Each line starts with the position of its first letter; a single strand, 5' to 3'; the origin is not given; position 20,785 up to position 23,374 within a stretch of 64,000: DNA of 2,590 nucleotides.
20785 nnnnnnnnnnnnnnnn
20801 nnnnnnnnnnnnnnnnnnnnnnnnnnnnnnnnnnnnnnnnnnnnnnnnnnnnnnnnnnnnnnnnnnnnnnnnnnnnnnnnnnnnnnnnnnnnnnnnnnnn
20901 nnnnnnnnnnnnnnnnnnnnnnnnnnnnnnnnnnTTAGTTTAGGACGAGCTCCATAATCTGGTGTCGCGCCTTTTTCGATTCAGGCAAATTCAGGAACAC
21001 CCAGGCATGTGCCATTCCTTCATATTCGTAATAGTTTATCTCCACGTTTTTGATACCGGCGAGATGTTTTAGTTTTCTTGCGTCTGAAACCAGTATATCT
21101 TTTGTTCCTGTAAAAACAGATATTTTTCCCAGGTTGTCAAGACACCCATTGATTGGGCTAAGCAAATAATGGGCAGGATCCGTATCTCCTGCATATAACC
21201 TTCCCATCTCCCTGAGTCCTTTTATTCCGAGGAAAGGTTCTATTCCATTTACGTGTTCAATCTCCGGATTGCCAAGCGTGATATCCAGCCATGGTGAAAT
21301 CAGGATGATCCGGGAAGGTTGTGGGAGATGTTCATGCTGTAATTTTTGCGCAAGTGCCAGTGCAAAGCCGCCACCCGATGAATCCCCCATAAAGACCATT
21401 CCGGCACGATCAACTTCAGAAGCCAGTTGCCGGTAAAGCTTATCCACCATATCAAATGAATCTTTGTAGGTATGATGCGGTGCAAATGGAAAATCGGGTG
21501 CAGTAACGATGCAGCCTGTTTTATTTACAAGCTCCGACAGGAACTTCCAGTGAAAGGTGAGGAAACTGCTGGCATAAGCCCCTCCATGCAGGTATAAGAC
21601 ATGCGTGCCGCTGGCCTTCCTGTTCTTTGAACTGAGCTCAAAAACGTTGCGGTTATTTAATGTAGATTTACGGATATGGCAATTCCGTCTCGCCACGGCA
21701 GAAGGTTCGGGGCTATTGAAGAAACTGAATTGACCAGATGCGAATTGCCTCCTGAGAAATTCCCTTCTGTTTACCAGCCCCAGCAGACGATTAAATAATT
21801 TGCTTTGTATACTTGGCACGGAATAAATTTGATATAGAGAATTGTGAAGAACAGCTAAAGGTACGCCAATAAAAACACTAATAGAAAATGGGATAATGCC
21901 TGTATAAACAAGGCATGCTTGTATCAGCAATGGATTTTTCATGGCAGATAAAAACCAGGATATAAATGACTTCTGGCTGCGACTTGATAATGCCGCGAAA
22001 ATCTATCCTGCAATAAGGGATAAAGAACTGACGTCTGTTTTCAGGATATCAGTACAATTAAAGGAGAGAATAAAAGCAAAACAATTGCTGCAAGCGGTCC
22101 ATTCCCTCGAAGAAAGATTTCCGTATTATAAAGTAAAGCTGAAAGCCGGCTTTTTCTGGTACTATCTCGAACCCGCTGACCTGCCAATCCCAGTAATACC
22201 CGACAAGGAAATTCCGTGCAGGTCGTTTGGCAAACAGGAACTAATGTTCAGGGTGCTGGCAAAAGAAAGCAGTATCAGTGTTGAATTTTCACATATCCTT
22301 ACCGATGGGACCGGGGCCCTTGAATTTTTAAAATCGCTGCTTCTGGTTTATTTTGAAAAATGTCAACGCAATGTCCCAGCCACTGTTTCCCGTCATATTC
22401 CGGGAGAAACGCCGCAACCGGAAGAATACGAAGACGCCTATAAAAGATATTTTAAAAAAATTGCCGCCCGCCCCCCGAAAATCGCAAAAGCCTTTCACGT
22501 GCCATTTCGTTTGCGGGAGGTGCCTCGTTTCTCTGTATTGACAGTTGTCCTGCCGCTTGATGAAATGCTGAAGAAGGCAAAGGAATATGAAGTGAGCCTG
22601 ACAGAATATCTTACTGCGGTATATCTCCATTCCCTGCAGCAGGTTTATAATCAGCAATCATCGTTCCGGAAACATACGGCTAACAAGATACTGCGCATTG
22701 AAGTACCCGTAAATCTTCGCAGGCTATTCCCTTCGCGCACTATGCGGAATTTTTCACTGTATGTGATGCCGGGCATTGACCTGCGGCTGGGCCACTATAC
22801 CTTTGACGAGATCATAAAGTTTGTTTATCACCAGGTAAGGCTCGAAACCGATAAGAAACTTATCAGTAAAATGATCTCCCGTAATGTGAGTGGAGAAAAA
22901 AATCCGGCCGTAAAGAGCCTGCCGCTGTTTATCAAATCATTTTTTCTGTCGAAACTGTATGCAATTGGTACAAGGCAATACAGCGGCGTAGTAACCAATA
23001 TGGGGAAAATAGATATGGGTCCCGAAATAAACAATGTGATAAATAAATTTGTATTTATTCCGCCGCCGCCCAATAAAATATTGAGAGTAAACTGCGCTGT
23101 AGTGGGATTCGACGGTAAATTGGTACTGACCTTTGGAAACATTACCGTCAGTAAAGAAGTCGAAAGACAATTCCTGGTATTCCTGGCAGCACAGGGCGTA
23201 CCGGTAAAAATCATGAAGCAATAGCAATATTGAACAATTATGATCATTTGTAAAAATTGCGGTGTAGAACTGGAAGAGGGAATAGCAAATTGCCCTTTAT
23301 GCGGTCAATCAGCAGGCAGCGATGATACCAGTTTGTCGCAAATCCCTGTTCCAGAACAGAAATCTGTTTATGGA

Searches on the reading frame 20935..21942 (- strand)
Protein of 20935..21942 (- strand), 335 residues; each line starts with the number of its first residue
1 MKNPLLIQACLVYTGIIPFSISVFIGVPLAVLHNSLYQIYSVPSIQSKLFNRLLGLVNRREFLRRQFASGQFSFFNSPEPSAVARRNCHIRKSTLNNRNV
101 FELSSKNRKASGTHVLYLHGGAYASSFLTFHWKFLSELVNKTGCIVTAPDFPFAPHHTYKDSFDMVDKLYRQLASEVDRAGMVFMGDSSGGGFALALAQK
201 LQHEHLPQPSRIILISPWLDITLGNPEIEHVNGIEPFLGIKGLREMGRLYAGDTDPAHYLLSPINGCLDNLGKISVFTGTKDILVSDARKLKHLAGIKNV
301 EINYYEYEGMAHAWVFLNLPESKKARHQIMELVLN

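Call 50: search_protein_families(library=pfam, proteins=[window:20935-21942:-], max_evalue=0.001)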
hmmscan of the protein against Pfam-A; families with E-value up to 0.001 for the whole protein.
window:20935-21942:- (335 aa): 4 families
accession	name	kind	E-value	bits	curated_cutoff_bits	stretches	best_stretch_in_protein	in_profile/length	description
PF07859.19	Abhydrolase_3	-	1.6e-38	133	25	1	115-315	1-209/210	alpha/beta hydrolase fold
PF10340.15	Say1_Mug180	-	1.9e-13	50.5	21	1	114-261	124-280/374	Steryl acetyl hydrolase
PF12146.15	Hydrolase_4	-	9.3e-05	22.3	27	0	159-225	55-117/239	Serine aminopeptidase, S33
PF00975.26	Thioesterase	-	0.00028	21.6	26.4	1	119-216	8-101/226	Thioesterase domain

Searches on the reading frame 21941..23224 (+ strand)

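Call 50: search_protein_families(library=pfam, proteins=[window:21941-23224:+], max_evalue=0.001)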
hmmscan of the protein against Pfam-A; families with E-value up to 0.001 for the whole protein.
window:21941-23224:+ (427 aa): 1 family
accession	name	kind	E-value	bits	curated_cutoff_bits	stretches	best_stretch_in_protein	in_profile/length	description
PF07247.17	AATase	-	2.5e-05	23.5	22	1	209-267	280-338/500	Alcohol acetyltransferase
